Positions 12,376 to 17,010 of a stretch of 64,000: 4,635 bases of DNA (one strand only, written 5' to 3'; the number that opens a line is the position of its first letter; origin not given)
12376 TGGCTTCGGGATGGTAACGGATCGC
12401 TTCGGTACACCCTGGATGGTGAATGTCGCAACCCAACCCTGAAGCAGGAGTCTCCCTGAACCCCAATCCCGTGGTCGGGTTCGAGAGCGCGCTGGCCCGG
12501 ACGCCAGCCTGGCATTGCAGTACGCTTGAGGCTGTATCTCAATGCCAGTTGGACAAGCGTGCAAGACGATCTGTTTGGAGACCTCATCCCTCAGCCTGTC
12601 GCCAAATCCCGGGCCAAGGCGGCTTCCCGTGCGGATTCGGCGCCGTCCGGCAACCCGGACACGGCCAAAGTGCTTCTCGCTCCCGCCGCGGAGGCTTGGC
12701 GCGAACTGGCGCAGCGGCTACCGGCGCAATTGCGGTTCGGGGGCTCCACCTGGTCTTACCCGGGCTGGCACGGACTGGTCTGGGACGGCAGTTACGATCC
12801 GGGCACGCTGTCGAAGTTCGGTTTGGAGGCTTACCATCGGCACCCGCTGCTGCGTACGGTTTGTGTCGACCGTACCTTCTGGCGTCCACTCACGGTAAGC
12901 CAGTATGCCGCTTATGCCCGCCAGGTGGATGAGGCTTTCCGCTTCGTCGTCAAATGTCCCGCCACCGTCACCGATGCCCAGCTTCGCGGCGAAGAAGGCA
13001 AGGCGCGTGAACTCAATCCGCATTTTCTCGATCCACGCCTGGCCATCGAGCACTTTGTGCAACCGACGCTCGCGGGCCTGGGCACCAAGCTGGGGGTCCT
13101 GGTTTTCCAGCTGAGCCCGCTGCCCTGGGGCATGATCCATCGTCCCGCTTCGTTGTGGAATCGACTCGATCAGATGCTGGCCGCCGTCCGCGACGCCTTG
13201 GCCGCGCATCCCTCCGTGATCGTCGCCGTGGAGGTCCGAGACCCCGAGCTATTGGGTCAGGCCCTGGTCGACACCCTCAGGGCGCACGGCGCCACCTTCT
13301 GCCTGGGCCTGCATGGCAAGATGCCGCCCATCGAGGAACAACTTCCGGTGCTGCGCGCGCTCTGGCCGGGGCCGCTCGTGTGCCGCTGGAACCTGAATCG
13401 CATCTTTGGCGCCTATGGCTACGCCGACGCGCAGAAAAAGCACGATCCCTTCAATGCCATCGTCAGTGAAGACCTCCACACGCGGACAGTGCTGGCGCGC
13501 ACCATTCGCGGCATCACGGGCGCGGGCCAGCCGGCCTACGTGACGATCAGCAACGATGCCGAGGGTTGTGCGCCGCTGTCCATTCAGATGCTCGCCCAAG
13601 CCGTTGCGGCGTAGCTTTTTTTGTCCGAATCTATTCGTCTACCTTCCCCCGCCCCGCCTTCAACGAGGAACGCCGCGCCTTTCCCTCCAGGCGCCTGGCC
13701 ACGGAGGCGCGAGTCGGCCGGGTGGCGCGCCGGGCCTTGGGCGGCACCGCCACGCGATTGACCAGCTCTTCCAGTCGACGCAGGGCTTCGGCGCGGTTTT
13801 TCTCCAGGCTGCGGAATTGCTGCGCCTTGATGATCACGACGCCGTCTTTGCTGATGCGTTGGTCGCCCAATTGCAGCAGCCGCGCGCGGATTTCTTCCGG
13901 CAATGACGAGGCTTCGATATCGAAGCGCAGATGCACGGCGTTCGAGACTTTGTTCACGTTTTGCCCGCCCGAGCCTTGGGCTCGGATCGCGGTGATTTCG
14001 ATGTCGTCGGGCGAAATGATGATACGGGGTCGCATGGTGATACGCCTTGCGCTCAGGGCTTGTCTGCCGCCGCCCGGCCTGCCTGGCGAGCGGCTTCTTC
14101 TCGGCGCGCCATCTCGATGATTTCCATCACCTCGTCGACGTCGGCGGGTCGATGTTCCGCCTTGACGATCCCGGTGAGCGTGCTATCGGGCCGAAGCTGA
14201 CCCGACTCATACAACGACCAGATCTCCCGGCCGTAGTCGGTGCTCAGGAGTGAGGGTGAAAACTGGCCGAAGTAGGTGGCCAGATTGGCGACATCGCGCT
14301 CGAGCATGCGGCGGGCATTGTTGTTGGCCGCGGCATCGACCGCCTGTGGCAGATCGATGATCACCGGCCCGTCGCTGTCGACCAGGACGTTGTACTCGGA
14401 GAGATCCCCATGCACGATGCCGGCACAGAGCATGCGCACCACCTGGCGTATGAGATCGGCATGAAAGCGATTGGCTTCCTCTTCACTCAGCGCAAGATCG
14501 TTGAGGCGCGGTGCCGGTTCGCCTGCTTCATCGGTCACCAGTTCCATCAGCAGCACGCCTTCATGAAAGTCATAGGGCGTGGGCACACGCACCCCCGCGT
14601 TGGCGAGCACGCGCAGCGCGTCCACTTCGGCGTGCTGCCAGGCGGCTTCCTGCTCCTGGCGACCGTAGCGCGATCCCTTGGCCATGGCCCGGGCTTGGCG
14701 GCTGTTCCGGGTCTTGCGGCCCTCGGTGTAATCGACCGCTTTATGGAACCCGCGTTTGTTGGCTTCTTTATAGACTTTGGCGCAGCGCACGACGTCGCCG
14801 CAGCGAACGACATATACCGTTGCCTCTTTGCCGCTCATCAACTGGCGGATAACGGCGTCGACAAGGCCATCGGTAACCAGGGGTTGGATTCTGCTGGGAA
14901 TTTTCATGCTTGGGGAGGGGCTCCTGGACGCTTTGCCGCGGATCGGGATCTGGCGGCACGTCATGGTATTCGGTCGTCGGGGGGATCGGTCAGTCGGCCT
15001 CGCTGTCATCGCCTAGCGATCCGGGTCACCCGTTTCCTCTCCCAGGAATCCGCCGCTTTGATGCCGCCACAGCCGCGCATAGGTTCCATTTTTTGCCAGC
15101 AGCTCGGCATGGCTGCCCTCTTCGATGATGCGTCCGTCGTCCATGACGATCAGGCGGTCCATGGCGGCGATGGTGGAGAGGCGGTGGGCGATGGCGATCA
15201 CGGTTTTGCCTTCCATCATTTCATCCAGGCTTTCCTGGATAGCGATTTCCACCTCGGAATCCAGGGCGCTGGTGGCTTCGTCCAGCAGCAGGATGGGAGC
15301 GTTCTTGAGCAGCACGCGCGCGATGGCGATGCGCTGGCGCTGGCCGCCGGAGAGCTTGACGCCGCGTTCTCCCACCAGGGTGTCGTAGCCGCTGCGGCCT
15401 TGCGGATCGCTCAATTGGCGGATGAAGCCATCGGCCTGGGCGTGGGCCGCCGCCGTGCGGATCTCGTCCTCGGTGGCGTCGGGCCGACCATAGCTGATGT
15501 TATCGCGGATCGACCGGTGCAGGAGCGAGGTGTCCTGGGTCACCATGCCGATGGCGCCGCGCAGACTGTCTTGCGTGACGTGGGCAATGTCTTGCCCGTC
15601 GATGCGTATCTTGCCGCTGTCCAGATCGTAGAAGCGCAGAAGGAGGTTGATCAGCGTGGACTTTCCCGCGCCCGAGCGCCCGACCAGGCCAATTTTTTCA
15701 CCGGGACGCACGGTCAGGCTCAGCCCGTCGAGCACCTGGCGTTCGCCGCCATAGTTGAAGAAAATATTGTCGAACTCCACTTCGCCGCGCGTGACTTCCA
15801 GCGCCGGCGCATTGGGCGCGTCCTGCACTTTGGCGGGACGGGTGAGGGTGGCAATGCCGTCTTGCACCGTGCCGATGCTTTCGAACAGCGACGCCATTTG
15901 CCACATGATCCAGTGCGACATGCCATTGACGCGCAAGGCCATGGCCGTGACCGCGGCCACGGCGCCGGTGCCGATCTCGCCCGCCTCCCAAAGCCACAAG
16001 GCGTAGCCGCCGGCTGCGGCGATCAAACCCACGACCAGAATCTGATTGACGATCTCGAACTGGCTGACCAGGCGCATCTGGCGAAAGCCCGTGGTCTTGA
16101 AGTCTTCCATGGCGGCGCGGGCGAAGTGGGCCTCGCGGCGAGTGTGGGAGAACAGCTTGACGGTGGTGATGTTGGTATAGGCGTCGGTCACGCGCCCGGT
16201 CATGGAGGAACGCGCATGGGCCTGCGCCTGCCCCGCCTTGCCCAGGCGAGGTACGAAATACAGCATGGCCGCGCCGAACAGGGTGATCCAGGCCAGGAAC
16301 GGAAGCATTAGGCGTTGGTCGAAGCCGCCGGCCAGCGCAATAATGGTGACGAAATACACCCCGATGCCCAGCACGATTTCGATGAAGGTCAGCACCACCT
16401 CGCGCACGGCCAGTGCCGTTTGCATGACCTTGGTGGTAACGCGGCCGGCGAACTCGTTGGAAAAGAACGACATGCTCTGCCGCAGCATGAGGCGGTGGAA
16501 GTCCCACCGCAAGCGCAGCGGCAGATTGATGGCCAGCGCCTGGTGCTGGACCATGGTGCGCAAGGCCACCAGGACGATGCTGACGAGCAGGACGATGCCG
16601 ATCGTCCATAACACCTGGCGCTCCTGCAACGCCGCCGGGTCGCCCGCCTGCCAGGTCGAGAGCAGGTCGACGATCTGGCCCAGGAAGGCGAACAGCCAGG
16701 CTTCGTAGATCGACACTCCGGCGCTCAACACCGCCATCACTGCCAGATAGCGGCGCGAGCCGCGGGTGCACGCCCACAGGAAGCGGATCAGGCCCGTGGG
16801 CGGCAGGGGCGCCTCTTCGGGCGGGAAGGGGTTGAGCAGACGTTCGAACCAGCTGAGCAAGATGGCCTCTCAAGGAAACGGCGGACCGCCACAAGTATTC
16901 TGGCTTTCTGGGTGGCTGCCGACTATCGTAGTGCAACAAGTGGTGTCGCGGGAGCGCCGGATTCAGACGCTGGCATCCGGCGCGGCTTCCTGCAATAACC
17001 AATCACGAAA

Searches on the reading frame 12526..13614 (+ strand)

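Call 32: search_protein_families(library=pfam, proteins=[window:12526-13614:+], max_evalue=0.00001)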
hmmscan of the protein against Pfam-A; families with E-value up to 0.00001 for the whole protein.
window:12526-13614:+ (362 aa): 1 family
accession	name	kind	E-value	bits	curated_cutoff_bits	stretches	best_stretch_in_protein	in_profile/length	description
PF01904.24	DUF72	-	1.3e-33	117.3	25.3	1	90-358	1-216/217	Protein of unknown function DUF72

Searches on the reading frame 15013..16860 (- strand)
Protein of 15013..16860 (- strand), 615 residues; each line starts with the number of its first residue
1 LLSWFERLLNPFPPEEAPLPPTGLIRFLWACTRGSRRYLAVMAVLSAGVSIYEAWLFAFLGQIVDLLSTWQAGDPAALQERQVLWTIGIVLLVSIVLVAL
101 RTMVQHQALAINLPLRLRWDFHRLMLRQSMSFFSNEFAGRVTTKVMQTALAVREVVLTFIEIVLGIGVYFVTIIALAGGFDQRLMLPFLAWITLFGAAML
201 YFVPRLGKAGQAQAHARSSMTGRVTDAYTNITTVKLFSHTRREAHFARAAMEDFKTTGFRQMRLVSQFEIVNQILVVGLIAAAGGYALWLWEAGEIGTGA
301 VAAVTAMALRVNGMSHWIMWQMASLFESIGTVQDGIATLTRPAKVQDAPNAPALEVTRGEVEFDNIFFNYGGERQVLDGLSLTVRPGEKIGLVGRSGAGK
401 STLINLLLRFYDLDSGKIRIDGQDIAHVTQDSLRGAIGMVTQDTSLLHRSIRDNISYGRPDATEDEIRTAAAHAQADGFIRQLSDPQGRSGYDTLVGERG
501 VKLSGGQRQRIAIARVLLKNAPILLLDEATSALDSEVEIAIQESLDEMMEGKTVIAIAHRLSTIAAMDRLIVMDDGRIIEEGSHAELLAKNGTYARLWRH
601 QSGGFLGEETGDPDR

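Call 32: search_protein_families(library=pfam, proteins=[window:15013-16860:-], max_evalue=0.00001)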
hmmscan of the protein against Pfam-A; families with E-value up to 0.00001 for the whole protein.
window:15013-16860:- (615 aa): 3 families
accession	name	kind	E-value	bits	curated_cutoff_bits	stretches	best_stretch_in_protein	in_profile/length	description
PF00005.33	ABC_tran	-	2.1e-35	122.7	25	1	377-531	1-137/137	ABC transporter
PF00664.28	ABC_membrane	-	6.8e-21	75.6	28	1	45-306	7-265/274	ABC transporter transmembrane region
PF02463.25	SMC_N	-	4.5e-07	29.9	40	1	445-573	135-211/220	RecF/RecN/SMC N terminal domain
